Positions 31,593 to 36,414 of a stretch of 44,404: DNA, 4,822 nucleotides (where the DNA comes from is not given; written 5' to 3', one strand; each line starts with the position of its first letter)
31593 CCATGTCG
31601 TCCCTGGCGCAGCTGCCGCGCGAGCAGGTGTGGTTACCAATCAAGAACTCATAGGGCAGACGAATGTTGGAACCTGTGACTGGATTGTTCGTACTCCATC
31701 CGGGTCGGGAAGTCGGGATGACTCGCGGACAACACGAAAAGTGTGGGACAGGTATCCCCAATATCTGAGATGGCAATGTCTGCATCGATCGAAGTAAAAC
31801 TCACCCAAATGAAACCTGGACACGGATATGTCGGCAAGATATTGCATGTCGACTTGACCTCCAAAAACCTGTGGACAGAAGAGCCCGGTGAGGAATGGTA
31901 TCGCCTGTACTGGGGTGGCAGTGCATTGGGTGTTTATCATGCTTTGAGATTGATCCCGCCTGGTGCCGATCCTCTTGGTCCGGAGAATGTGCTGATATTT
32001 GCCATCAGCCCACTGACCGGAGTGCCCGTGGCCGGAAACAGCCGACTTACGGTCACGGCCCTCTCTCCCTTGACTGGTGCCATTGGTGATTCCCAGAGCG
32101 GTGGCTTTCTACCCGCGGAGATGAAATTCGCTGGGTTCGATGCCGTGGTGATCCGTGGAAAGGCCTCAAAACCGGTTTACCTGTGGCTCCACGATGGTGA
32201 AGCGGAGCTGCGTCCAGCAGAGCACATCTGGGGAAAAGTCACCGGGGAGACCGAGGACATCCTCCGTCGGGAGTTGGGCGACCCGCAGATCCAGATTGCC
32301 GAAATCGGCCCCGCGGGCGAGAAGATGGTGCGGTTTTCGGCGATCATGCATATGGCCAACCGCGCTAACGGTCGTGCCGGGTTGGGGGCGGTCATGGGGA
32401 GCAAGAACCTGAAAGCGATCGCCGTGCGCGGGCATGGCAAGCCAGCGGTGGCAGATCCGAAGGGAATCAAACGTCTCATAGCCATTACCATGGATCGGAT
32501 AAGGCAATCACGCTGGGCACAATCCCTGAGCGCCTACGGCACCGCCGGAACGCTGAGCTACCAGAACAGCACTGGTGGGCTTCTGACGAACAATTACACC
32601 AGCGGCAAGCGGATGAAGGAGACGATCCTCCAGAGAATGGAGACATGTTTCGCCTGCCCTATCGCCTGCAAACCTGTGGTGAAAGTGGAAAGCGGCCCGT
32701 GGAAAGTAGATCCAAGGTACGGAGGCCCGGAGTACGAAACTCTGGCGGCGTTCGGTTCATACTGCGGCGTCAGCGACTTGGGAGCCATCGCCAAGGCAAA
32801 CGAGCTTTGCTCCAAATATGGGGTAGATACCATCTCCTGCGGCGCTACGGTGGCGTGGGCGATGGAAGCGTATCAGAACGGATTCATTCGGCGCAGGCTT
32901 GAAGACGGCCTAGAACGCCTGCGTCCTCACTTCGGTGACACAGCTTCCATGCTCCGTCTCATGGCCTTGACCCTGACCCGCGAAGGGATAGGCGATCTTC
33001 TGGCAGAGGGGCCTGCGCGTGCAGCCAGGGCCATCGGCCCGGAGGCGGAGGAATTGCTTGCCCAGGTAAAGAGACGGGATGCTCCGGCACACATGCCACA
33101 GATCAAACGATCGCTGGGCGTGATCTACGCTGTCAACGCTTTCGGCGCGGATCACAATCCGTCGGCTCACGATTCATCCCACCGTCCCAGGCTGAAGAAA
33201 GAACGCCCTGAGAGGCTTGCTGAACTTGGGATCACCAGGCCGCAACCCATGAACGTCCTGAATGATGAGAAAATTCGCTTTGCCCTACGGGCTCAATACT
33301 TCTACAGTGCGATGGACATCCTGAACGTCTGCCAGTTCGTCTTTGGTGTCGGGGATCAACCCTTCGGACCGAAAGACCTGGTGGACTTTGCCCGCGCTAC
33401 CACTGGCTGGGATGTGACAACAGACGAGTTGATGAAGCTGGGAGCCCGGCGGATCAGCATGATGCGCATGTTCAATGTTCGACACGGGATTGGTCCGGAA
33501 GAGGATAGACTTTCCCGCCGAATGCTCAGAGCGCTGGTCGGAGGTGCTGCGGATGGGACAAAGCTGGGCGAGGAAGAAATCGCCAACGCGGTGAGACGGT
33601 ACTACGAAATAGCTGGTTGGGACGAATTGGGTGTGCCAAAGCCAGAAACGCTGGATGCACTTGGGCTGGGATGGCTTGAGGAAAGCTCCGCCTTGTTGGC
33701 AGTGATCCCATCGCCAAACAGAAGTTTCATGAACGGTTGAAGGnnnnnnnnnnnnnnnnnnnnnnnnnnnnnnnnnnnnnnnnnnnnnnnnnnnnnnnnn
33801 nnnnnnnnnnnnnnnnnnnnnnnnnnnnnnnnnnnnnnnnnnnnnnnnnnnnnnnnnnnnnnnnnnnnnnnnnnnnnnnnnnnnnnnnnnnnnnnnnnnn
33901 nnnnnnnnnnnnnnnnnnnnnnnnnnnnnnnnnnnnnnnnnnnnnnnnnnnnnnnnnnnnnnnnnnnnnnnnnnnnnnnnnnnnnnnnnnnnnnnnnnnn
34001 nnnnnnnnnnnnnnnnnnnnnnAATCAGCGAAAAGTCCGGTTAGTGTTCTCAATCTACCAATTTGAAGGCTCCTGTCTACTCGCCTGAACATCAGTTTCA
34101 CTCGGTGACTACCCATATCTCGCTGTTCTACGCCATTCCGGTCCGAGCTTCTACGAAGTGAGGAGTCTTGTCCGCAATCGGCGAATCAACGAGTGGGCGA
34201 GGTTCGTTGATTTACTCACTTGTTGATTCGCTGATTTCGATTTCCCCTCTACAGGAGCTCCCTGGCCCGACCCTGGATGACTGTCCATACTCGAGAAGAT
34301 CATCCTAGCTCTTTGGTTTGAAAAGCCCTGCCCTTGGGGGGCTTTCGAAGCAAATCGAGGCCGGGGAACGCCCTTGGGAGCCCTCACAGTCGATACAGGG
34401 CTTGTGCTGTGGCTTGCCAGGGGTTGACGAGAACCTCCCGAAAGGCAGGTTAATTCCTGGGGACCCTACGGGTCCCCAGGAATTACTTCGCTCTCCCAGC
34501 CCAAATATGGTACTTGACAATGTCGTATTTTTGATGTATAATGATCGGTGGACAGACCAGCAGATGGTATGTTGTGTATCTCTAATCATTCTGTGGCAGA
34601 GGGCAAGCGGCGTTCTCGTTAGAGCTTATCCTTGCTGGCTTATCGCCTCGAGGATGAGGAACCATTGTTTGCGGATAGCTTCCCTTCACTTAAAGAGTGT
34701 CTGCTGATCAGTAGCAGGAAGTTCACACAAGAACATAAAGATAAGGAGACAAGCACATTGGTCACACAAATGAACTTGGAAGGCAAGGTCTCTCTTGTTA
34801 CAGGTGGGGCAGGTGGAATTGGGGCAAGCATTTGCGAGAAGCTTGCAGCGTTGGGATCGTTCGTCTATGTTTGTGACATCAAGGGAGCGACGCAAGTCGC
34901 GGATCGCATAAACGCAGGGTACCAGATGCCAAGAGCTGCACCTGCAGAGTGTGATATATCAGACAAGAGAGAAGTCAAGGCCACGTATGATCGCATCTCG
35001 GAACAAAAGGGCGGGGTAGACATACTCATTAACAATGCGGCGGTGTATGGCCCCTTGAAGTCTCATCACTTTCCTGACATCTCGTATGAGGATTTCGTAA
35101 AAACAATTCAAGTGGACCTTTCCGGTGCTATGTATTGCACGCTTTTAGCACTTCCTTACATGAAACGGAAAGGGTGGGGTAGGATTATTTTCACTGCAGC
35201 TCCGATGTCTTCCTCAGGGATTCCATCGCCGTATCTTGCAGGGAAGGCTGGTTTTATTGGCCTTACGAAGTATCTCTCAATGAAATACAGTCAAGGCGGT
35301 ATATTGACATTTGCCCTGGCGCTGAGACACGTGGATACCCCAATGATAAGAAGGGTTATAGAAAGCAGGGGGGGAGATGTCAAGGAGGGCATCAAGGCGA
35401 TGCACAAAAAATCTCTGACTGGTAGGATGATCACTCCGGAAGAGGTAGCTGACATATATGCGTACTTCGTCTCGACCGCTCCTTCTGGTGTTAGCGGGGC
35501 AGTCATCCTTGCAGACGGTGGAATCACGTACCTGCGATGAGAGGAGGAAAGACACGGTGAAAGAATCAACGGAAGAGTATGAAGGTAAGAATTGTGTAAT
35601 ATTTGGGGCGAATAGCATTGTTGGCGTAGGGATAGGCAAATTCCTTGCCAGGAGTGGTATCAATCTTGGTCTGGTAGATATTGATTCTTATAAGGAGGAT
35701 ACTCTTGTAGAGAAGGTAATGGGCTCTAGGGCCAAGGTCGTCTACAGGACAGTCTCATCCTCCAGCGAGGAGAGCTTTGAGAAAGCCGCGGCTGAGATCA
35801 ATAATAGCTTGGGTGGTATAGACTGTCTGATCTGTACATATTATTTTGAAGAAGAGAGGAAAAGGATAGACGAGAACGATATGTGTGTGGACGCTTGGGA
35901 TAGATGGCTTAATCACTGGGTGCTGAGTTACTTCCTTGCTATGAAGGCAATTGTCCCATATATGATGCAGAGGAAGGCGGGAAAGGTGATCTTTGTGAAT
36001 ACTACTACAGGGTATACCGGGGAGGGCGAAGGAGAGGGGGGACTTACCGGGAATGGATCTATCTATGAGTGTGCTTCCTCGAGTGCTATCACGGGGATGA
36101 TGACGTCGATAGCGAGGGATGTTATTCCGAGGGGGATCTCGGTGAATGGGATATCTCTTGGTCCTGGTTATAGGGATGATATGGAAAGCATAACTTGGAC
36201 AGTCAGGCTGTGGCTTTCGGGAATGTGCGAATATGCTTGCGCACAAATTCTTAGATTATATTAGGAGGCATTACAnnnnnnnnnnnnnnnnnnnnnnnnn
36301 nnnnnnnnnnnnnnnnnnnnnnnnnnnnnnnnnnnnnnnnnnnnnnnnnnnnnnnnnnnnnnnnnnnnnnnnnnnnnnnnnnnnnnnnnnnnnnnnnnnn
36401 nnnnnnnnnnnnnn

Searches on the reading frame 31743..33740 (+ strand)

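Call 11: search_protein_families(library=pfam, proteins=[window:31743-33740:+])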
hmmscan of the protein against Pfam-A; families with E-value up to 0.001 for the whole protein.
window:31743-33740:+ (665 aa): 2 families
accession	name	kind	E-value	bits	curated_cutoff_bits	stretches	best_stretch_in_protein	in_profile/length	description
PF01314.23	AFOR_C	-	7.8e-102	341.7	27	1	250-642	7-385/385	Aldehyde ferredoxin oxidoreductase, domains 2 & 3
PF02730.20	AFOR_N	-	1.2e-75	254.1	29.8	1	31-230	1-198/199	Aldehyde ferredoxin oxidoreductase, N-terminal domain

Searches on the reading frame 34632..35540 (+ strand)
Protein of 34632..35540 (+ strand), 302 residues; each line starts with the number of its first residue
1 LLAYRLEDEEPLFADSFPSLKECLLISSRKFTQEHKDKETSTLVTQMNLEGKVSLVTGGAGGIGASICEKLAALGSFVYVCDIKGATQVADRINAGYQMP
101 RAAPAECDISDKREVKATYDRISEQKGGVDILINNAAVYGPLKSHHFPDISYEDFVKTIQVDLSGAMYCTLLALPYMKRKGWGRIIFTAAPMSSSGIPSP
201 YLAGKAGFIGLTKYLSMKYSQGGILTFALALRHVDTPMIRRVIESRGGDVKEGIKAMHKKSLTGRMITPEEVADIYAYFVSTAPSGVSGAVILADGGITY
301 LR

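Call 11: search_protein_families(library=pfam, proteins=[window:34632-35540:+])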
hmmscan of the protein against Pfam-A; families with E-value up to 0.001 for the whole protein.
window:34632-35540:+ (302 aa): 5 families
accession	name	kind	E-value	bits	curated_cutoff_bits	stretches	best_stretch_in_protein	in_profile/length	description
PF13561.12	adh_short_C2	-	4e-41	141.6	27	1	60-299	3-236/236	Enoyl-(Acyl carrier protein) reductase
PF00106.31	adh_short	-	3.1e-37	128.4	26.6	1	52-243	1-191/195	short chain dehydrogenase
PF08659.16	KR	-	6.7e-06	26.6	22.6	1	54-166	3-116/180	KR domain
PF01073.25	3Beta_HSD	-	0.00023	20.7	22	1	55-121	1-66/280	3-beta hydroxysteroid dehydrogenase/isomerase family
PF01370.27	Epimerase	-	0.00028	20.8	20.9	1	55-149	2-85/240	NAD dependent epimerase/dehydratase family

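Call 39: find_homologous_proteins(query=window:34767-35540:+, max_evalue=1e-40)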
Query window:34767-35540:+ (257 aa): 119 proteins with E <= 1e-40 among 8000 candidates.
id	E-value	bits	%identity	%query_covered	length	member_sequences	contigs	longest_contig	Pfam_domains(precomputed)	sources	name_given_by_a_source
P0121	7.2e-166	568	100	100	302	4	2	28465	PF08659.17,PF13561.13,PF00106.32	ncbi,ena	-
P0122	3.6e-146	503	88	100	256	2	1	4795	PF08659.17,PF13561.13,PF00106.32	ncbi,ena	-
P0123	2.2e-135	468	80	100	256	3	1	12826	PF08659.17,PF13561.13,PF00106.32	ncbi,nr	ncbi:MAG: SDR family oxidoreductase [Anaerolineae bacterium]|nr:SDR family oxidoreductase [Anaerolin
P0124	4.1e-135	467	80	100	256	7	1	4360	PF08659.17,PF13561.13,PF00106.32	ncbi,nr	ncbi:MAG: SDR family oxidoreductase [Proteobacteria bacterium]|nr:SDR family oxidoreductase [Pseudom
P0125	1.2e-133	462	79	100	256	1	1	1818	PF08659.17,PF13561.13,PF00106.32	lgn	-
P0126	1.3e-132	459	79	100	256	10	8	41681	PF08659.17,PF13561.13,PF00106.32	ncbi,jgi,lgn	jgi:NAD(P)-dependent dehydrogenase (short-subunit alcohol dehydrogenase family)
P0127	1.1e-127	443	77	100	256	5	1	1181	PF08659.17,PF13561.13,PF00106.32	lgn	-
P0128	6.7e-127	440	77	100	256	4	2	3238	PF08659.17,PF13561.13,PF00106.32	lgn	-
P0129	1.5e-126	439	75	100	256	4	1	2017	PF08659.17,PF13561.13,PF00106.32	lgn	-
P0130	3.8e-126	438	76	100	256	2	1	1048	PF08659.17,PF13561.13,PF00106.32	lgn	-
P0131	1.1e-125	436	76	99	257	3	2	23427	PF08659.17,PF13561.13,PF01073.26,PF00106.32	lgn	-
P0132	1.7e-125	436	75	100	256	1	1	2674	PF08659.17,PF13561.13,PF00106.32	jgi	-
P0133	9.3e-124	430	74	100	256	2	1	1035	PF08659.17,PF13561.13,PF00106.32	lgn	-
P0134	3.7e-123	428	72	100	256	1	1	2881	PF08659.17,PF13561.13,PF00106.32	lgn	-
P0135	4.4e-122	425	74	100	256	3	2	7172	PF08659.17,PF13561.13,PF00106.32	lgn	-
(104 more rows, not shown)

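Call 40: find_encoding_contigs(protein=P0122, flank=5000, max_places=4)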
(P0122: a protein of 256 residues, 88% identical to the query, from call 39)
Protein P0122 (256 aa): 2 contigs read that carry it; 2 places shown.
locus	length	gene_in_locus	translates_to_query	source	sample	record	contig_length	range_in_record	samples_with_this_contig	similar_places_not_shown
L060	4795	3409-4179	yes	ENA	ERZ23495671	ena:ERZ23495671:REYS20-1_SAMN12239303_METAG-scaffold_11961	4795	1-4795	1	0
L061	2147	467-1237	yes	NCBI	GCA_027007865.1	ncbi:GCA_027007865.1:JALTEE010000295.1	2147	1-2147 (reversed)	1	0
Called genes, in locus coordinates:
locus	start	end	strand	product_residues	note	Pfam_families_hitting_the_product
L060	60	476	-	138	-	PF01850:PIN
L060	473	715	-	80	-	PF22513:FitA-like_RHH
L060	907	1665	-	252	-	PF01048:PNP_UDP_1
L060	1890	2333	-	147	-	-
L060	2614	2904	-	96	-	-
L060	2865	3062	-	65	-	-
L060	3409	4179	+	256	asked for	PF00106:adh_short, PF08659:KR (weak), PF13561:adh_short_C2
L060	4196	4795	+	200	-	?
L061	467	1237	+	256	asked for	PF00106:adh_short, PF08659:KR (weak), PF13561:adh_short_C2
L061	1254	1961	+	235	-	PF00106:adh_short, PF13561:adh_short_C2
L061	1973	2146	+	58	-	?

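Call 41: find_encoding_contigs(protein=P0123, flank=5000, max_places=4)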
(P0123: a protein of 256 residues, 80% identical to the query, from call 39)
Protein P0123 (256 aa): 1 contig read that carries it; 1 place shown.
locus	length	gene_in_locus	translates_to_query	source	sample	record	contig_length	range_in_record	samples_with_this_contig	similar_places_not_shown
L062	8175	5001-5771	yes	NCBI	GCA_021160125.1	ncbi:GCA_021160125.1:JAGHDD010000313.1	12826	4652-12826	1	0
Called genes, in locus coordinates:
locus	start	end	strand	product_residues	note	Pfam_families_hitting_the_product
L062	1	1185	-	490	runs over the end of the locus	PF13506:Glyco_transf_21, PF00535:Glycos_transf_2, PF13641:Glyco_tranf_2_3, PF13632:Glyco_trans_2_3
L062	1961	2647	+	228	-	PF00027:cNMP_binding, PF13545:HTH_Crp_2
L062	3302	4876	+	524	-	PF00370:FGGY_N, PF02782:FGGY_C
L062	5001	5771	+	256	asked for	PF00106:adh_short, PF08659:KR (weak), PF13561:adh_short_C2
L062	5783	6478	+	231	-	PF00106:adh_short, PF13561:adh_short_C2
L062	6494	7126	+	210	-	-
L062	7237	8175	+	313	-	PF25928:DUF7973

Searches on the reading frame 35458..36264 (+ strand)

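Call 65: search_protein_families(library=pfam, proteins=[window:35458-36264:+], max_evalue=0.00001)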
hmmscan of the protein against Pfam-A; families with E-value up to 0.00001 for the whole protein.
window:35458-36264:+ (268 aa): 2 families
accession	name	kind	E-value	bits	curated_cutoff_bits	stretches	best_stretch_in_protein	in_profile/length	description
PF00106.31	adh_short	-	3.5e-19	69.5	26.6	1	45-236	2-181/195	short chain dehydrogenase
PF13561.12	adh_short_C2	-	3.9e-15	56.5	27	1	53-236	6-175/236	Enoyl-(Acyl carrier protein) reductase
